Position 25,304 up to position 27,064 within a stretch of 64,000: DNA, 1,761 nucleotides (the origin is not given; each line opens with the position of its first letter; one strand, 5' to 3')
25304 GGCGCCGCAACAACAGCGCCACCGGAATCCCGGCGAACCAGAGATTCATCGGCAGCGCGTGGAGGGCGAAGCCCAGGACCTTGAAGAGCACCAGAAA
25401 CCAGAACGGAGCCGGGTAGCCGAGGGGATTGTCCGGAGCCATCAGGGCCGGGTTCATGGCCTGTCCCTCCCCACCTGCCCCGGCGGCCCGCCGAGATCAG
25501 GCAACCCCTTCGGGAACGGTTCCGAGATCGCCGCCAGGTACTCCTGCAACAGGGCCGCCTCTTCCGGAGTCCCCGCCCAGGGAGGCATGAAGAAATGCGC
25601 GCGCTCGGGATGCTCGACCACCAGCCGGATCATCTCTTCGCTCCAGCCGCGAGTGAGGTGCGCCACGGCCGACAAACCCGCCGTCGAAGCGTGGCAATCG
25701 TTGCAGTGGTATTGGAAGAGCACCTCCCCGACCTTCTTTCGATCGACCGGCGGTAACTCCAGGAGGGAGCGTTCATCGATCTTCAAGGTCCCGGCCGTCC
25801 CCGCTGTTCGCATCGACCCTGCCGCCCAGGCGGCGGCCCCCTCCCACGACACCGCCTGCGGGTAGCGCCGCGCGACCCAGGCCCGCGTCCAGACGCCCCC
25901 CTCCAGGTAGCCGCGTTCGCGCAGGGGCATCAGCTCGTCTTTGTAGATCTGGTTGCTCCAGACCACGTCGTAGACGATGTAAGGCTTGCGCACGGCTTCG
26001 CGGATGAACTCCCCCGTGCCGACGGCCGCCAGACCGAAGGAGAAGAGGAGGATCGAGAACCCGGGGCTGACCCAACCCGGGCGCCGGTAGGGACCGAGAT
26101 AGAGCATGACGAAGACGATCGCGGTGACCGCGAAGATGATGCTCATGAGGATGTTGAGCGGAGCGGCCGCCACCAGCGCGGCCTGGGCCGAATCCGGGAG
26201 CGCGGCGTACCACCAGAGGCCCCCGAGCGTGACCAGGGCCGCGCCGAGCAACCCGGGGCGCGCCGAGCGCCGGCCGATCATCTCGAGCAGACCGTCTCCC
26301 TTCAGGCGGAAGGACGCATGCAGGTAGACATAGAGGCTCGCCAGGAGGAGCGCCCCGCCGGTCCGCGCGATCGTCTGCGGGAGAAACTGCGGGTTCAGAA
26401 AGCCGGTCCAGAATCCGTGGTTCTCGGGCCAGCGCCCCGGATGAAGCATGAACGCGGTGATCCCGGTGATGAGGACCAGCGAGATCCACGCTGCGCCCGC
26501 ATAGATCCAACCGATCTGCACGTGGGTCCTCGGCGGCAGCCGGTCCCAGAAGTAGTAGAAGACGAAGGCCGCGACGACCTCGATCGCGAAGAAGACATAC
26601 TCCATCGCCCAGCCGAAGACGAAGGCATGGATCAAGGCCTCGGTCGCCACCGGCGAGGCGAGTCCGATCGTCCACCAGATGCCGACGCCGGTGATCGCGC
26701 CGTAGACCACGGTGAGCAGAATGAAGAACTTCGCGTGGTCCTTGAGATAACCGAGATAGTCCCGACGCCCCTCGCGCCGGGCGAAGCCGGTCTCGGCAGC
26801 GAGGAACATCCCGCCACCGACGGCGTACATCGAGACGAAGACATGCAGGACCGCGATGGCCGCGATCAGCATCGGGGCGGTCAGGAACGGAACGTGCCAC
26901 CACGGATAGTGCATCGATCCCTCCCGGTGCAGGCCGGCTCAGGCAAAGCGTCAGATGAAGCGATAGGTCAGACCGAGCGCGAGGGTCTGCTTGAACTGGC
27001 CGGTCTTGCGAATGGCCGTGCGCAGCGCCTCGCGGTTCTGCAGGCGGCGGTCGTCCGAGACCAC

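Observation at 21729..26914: Cytochrome bd-like oxidase module with a haem c-fused CydA (OR-C-like), CydB-like subunit, secreted CXXCH proteins and rubrerythrin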

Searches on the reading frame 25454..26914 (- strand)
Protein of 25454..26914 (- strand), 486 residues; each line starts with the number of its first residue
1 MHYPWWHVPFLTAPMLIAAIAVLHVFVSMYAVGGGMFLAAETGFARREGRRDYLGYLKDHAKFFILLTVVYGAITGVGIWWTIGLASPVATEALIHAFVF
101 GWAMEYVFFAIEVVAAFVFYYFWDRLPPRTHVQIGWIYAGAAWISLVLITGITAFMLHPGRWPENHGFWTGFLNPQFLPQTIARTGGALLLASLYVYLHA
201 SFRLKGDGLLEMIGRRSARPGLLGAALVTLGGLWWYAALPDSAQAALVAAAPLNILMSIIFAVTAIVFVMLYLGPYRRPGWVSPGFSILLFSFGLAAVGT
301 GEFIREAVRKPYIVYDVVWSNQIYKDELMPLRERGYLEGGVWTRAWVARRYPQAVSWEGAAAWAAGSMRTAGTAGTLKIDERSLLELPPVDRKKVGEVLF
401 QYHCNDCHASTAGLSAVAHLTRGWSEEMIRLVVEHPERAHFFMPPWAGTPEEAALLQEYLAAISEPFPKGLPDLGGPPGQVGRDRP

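Call 3: search_protein_families(library=pfam, proteins=[window:25454-26914:-], max_evalue=0.1)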
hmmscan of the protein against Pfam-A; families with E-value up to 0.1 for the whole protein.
window:25454-26914:- (486 aa): 2 families
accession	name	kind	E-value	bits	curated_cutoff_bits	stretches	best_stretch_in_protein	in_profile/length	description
PF01654.22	Cyt_bd_oxida_I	-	3.9e-13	49.2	26.2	2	16-226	5-220/418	Cytochrome bd terminal oxidase subunit I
PF13442.11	Cytochrome_CBB3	-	1.2e-05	25.9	27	1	394-460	4-68/68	Cytochrome C oxidase, cbb3-type, subunit III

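Call 4: search_protein_families(library=ncbifam, proteins=[window:25454-26914:-], max_evalue=0.1)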
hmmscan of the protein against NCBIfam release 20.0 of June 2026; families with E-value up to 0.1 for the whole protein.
window:25454-26914:- (486 aa): 0 families

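Call 6: find_homologous_proteins(query=window:25454-26914:-)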
Query window:25454-26914:- (486 aa): 1713 proteins with E <= 0.001 among 8000 candidates; the best 120 are listed.
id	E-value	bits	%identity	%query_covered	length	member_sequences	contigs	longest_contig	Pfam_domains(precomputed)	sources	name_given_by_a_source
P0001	0.0e+0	1114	100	100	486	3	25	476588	PF13442.12,PF01654.23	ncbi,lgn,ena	-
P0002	6.9e-234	795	76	97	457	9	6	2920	PF13442.12,PF01654.23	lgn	-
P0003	2.4e-232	790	75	97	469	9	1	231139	PF13442.12,PF01654.23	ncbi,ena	-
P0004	2.6e-231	787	74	98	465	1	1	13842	PF13442.12,PF01654.23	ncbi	-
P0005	5.0e-230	783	74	98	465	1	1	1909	PF13442.12,PF01654.23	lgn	-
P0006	7.0e-219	746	70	99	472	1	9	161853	PF13442.12,PF01654.23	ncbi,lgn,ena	-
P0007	1.3e-215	735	69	97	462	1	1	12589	PF01654.23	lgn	-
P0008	2.1e-215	734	71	98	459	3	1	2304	PF01654.23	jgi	jgi:cytochrome d ubiquinol oxidase subunit I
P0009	1.3e-214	732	70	98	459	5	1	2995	PF13442.12,PF01654.23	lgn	-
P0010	1.2e-210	719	67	97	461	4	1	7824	PF13442.12,PF01654.23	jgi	jgi:cytochrome d ubiquinol oxidase subunit I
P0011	4.5e-209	713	68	97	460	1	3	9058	PF13442.12,PF01654.23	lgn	-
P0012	6.3e-209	713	69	97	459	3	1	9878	PF13442.12,PF01654.23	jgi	jgi:cytochrome bd-type quinol oxidase subunit 1/mono/diheme cytochrome c family protein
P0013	1.6e-208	712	66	98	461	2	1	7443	PF01654.23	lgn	-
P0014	5.3e-208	710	68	97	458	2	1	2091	PF13442.12,PF01654.23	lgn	-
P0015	7.6e-208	709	67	97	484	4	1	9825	PF13442.12,PF01654.23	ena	-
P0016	2.9e-207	707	67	97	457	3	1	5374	PF13442.12,PF01654.23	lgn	-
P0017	6.1e-207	706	66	97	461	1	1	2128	PF13442.12,PF01654.23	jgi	jgi:cytochrome d ubiquinol oxidase subunit I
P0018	3.1e-206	704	67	97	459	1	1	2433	PF13442.12,PF01654.23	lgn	-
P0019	3.6e-206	704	67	97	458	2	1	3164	PF13442.12,PF01654.23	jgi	jgi:cytochrome d ubiquinol oxidase subunit I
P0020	4.0e-206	704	69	97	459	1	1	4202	PF13442.12,PF01654.23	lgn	-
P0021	5.7e-206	703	67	98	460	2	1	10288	PF01654.23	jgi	jgi:cytochrome d ubiquinol oxidase subunit I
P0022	9.0e-206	703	66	97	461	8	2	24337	PF13442.12,PF01654.23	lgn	-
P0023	1.1e-205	702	67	97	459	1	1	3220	PF13442.12,PF01654.23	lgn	-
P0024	4.0e-205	700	67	97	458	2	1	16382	PF13442.12,PF01654.23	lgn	-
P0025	1.1e-204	699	67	97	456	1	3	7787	PF13442.12,PF01654.23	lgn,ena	-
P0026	1.9e-204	698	67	98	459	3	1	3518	PF01654.23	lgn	-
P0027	2.3e-204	698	65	98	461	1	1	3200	PF13442.12,PF01654.23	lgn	-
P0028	2.7e-204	698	68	97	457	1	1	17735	PF13442.12,PF01654.23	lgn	-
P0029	3.9e-204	697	66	97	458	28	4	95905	PF13442.12,PF01654.23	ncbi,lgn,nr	ncbi:hypothetical protein HRbin10_00459 [bacterium HR10]|nr:hypothetical protein HRbin10_00459 [bact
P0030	6.0e-204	697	67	97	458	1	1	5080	PF13442.12,PF01654.23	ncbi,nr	ncbi:MAG: cytochrome ubiquinol oxidase subunit I [Candidatus Latescibacteria bacterium]|nr:cytochrom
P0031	1.2e-203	696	67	97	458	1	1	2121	PF13442.12,PF01654.23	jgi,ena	-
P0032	3.2e-203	694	67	98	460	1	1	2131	PF01654.23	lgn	-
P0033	4.0e-203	694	67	97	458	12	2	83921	PF13442.12,PF01654.23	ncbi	-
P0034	4.0e-203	694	66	97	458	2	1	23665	PF13442.12,PF01654.23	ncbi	-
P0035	4.0e-203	694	65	97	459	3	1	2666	PF13442.12,PF01654.23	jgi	jgi:cytochrome bd-type quinol oxidase subunit 1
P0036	6.0e-203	693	67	97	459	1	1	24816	PF13442.12,PF01654.23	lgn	-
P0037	9.7e-203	693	67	98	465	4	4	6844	PF13442.12,PF01654.23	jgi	jgi:cytochrome bd-type quinol oxidase subunit 1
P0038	1.6e-202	692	65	97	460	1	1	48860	PF13442.12,PF01654.23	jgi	-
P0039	1.9e-202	692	66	97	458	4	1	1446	PF13442.12,PF01654.23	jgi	jgi:cytochrome bd-type quinol oxidase subunit 1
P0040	4.5e-202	690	66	97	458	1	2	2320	PF13442.12,PF01654.23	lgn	-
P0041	5.2e-202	690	65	97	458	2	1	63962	PF13442.12,PF01654.23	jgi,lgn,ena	-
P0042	6.7e-202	690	65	97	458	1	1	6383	PF13442.12,PF01654.23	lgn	-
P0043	7.3e-202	690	64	98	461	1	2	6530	PF13442.12,PF01654.23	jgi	jgi:cytochrome d ubiquinol oxidase subunit I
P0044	8.6e-202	689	66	97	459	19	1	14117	PF13442.12,PF01654.23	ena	-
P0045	8.6e-202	689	66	97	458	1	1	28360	PF13442.12,PF01654.23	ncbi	-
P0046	8.6e-202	689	64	98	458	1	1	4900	PF13442.12,PF01654.23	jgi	jgi:cytochrome d ubiquinol oxidase subunit I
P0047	9.4e-202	689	66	97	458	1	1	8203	PF28413.1,PF13442.12,PF01654.23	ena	-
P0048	1.2e-201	689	66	97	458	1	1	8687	PF28413.1,PF13442.12,PF01654.23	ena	-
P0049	1.3e-201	689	66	97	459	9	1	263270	PF01654.23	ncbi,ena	-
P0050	1.3e-201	689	66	97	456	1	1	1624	PF13442.12,PF01654.23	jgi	jgi:cytochrome d ubiquinol oxidase subunit I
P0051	1.4e-201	689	66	97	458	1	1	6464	PF28413.1,PF13442.12,PF01654.23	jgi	-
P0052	1.5e-201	689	66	98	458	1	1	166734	PF13442.12,PF01654.23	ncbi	-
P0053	1.5e-201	689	66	97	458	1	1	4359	PF13442.12,PF01654.23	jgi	jgi:cytochrome bd-type quinol oxidase subunit 1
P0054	1.6e-201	689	66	97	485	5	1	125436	PF13442.12,PF01654.23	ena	-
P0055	1.8e-201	688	66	97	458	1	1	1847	PF28413.1,PF13442.12,PF01654.23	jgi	jgi:cytochrome d ubiquinol oxidase subunit I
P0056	1.8e-201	688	68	97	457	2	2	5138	PF13442.12,PF01654.23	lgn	-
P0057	1.8e-201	688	66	97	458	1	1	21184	PF28413.1,PF13442.12,PF01654.23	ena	-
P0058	2.0e-201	688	67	98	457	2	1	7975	PF13442.12,PF01654.23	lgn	-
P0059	2.1e-201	688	67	97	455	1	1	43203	PF13442.12,PF01654.23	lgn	-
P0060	4.5e-201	687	65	97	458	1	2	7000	PF13442.12,PF01654.23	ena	-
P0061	5.1e-201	687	65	97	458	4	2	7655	PF01654.23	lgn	-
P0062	5.4e-201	687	66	97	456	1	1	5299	PF13442.12,PF01654.23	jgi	-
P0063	6.0e-201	687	65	97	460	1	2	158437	PF13442.12,PF01654.23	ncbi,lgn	-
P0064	8.1e-201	686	66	97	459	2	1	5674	PF01654.23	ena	-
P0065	8.6e-201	686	66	97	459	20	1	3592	PF01654.23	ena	-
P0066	1.6e-200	685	67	97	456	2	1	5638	PF13442.12,PF01654.23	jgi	jgi:mono/diheme cytochrome c family protein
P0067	3.3e-200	684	66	99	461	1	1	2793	PF13442.12,PF01654.23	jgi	jgi:cytochrome d ubiquinol oxidase subunit I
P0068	3.4e-200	684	67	98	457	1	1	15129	PF01654.23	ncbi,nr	ncbi:MAG: cytochrome ubiquinol oxidase subunit I [Planctomycetes bacterium]|nr:cytochrome ubiquinol 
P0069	3.6e-200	684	66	97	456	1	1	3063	PF13442.12,PF01654.23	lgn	-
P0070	4.8e-200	684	65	99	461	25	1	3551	PF13442.12,PF01654.23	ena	-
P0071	5.4e-200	683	66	97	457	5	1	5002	PF13442.12,PF01654.23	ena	-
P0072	5.9e-200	683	66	97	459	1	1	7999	PF01654.23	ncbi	-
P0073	7.9e-200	683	66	97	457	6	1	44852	PF13442.12,PF01654.23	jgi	jgi:cytochrome bd-type quinol oxidase subunit 1/mono/diheme cytochrome c family protein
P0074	1.0e-199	683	66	97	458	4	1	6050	PF13442.12,PF01654.23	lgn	-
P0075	1.4e-199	682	67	98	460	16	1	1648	PF13442.12,PF01654.23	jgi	jgi:cytochrome bd-type quinol oxidase subunit 1/mono/diheme cytochrome c family protein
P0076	1.5e-199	682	65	97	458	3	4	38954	PF13442.12,PF01654.23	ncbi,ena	-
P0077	1.6e-199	682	65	97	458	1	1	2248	PF28413.1,PF13442.12,PF01654.23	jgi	-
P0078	1.9e-199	682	66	97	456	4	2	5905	PF13442.12,PF01654.23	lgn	-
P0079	2.6e-199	681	66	98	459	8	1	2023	PF13442.12,PF01654.23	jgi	jgi:cytochrome d ubiquinol oxidase subunit I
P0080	4.3e-199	681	65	97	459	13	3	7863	PF13442.12,PF01654.23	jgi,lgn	jgi:cytochrome bd-type quinol oxidase subunit 1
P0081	6.3e-199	680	65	97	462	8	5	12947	PF13442.12,PF01654.23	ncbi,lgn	-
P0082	6.4e-199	680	66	97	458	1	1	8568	PF13442.12,PF01654.23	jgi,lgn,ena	-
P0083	6.8e-199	680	65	97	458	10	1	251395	PF13442.12,PF01654.23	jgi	jgi:cytochrome d ubiquinol oxidase subunit I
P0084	9.9e-199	679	66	97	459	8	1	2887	PF01654.23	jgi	-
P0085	1.2e-198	679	66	97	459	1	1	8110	PF13442.12,PF01654.23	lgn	-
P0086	1.3e-198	679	65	99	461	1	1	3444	PF13442.12,PF01654.23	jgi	jgi:cytochrome d ubiquinol oxidase subunit I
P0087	1.5e-198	679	67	98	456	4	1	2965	PF01654.23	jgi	jgi:cytochrome d ubiquinol oxidase subunit I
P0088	2.3e-198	678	64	97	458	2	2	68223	PF13442.12,PF01654.23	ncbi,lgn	-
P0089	2.9e-198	678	64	99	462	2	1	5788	PF13442.12,PF01654.23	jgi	-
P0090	3.8e-198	677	65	96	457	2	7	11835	PF13442.12,PF01654.23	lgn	-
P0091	4.6e-198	677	65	98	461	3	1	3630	PF13442.12,PF01654.23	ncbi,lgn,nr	ncbi:MAG: cytochrome ubiquinol oxidase subunit I [Anaerolineae bacterium]|nr:cytochrome ubiquinol ox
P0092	1.4e-197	675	66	97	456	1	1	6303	PF13442.12,PF01654.23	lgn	-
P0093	1.6e-197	675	64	97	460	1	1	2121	PF01654.23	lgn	-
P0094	2.7e-197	675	66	97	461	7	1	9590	PF13442.12,PF01654.23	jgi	jgi:cytochrome d ubiquinol oxidase subunit I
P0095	2.8e-197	675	65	97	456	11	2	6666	PF13442.12,PF01654.23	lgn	-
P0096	3.5e-197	674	64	97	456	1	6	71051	PF13442.12,PF01654.23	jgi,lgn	jgi:cytochrome bd-type quinol oxidase subunit 1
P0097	4.1e-197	674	64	99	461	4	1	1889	PF13442.12,PF01654.23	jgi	jgi:mono/diheme cytochrome c family protein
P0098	5.4e-197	674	65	97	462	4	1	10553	PF01654.23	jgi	-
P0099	5.7e-197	674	66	97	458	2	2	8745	PF13442.12,PF01654.23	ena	-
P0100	5.4e-196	670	65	99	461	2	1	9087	PF13442.12,PF01654.23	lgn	-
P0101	5.5e-196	670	63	98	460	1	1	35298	PF13442.12,PF01654.23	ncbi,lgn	-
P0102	7.8e-196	670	65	97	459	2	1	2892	PF01654.23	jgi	jgi:cytochrome d ubiquinol oxidase subunit I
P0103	8.2e-196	670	66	97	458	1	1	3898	PF13442.12,PF01654.23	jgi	jgi:cytochrome bd-type quinol oxidase subunit 1/mono/diheme cytochrome c family protein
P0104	9.0e-196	670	65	97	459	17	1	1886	PF01654.23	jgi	jgi:cytochrome d ubiquinol oxidase subunit I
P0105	9.8e-196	669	64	97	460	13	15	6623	PF01654.23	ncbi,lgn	-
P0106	1.0e-195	669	66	97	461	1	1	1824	PF13442.12,PF01654.23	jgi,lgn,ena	-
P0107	1.2e-195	669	64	97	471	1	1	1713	PF13442.12,PF01654.23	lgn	-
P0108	2.1e-195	668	64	97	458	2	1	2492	PF13442.12,PF01654.23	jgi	jgi:cytochrome bd-type quinol oxidase subunit 1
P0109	2.3e-195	668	64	97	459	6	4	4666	PF13442.12,PF01654.23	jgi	jgi:cytochrome d ubiquinol oxidase subunit I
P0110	2.9e-195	668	64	97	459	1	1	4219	PF13442.12,PF01654.23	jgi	jgi:cytochrome bd ubiquinol oxidase subunit I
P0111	3.2e-195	668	64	98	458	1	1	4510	PF13442.12,PF01654.23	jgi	jgi:cytochrome d ubiquinol oxidase subunit I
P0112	3.4e-195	668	62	100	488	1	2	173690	PF13442.12,PF01654.23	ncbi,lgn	-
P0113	4.1e-195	667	65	97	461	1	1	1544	PF13442.12,PF01654.23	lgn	-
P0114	4.5e-195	667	65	98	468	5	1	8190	PF13442.12,PF01654.23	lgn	-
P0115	4.5e-195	667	65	97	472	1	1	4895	PF13442.12,PF01654.23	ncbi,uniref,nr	ncbi:MAG: cytochrome ubiquinol oxidase subunit I [Candidatus Tectomicrobia bacterium]|uniref:Cytochr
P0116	5.5e-195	667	63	97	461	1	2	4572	PF13442.12,PF01654.23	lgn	-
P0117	1.1e-194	666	63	97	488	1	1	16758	PF13442.12,PF01654.23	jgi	jgi:cytochrome d ubiquinol oxidase subunit I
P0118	1.4e-194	666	64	97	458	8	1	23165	PF13442.12,PF01654.23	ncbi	-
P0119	1.6e-194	665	63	97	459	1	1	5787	PF01654.23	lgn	-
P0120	1.7e-194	665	64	97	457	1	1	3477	PF01654.23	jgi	jgi:cytochrome bd-type quinol oxidase subunit 1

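Call 8: find_encoding_contigs(protein=P0001, flank=10000, max_places=4)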
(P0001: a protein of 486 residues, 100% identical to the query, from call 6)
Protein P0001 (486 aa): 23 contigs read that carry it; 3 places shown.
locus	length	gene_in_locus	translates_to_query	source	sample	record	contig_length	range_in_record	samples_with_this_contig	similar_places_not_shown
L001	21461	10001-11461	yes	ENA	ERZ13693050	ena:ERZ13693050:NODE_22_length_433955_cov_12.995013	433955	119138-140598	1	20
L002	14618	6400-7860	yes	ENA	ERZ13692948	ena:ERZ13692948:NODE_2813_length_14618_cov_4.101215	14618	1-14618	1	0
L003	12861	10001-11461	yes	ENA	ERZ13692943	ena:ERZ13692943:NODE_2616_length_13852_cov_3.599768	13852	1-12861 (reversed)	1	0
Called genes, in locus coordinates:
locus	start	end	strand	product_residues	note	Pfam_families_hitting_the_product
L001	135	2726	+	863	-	PF00884:Sulfatase, PF01663:Phosphodiest, PF16347:SGSH_C, PF13371:TPR_9 (weak), PF13432:TPR_16, PF14559:TPR_19, PF13432:TPR_16, PF13432:TPR_16, +18 more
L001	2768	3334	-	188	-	PF00691:OmpA (weak)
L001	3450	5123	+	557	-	PF07837:FTCD_N, PF02971:FTCD, PF04961:FTCD_C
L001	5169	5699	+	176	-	PF13302:Acetyltransf_3, PF13420:Acetyltransf_4, PF00583:Acetyltransf_1, PF13508:Acetyltransf_7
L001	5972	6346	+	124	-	PF07963:N_methyl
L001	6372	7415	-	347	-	PF21959:DUF6923 (weak), PF14339:DUF4394 (faint), PF13860:FlgD_ig (faint)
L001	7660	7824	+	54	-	PF09723:Zn_ribbon_8, PF17283:Zn_ribbon_SprT (weak), PF23451:Zn_ribbon_PaaD (faint)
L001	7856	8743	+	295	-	PF00041:fn3, PF16656:Pur_ac_phosph_N (weak)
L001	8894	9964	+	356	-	PF11276:DUF3078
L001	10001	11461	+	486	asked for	PF01654:Cyt_bd_oxida_I, PF13442:Cytochrome_CBB3 (weak)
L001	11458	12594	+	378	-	-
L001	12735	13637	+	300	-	PF13860:FlgD_ig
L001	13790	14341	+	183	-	PF02915:Rubrerythrin, PF21349:RUBY_RBDX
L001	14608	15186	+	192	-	-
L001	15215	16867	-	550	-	PF02878:PGM_PMM_I, PF02879:PGM_PMM_II, PF02880:PGM_PMM_III, PF00408:PGM_PMM_IV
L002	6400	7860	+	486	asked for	PF01654:Cyt_bd_oxida_I, PF13442:Cytochrome_CBB3 (weak)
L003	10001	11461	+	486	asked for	PF01654:Cyt_bd_oxida_I, PF13442:Cytochrome_CBB3 (weak)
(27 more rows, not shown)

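Call 19: search_solved_structures(query=A2, max_evalue=1, show_alignments=3)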
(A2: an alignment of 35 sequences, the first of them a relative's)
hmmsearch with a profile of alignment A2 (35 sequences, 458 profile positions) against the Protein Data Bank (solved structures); distinct sequences matched with E-value up to 1: 4.
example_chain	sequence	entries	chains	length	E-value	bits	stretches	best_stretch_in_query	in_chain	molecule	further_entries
5doq_A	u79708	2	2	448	7.5e-08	34.8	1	7-196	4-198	Bd-type quinol oxidase subunit I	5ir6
7o38_A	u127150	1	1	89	0.091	14.8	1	378-446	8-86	Cytochrome c-552 Ks_3357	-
7txe_A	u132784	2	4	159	0.38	12.7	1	367-411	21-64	Cytochrome c2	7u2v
1dii_C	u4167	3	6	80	0.76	11.7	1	376-448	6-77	P-CRESOL METHYLHYDROXYLASE | 4-cresol dehydrogenase [hydroxylating] cytochrome c subunit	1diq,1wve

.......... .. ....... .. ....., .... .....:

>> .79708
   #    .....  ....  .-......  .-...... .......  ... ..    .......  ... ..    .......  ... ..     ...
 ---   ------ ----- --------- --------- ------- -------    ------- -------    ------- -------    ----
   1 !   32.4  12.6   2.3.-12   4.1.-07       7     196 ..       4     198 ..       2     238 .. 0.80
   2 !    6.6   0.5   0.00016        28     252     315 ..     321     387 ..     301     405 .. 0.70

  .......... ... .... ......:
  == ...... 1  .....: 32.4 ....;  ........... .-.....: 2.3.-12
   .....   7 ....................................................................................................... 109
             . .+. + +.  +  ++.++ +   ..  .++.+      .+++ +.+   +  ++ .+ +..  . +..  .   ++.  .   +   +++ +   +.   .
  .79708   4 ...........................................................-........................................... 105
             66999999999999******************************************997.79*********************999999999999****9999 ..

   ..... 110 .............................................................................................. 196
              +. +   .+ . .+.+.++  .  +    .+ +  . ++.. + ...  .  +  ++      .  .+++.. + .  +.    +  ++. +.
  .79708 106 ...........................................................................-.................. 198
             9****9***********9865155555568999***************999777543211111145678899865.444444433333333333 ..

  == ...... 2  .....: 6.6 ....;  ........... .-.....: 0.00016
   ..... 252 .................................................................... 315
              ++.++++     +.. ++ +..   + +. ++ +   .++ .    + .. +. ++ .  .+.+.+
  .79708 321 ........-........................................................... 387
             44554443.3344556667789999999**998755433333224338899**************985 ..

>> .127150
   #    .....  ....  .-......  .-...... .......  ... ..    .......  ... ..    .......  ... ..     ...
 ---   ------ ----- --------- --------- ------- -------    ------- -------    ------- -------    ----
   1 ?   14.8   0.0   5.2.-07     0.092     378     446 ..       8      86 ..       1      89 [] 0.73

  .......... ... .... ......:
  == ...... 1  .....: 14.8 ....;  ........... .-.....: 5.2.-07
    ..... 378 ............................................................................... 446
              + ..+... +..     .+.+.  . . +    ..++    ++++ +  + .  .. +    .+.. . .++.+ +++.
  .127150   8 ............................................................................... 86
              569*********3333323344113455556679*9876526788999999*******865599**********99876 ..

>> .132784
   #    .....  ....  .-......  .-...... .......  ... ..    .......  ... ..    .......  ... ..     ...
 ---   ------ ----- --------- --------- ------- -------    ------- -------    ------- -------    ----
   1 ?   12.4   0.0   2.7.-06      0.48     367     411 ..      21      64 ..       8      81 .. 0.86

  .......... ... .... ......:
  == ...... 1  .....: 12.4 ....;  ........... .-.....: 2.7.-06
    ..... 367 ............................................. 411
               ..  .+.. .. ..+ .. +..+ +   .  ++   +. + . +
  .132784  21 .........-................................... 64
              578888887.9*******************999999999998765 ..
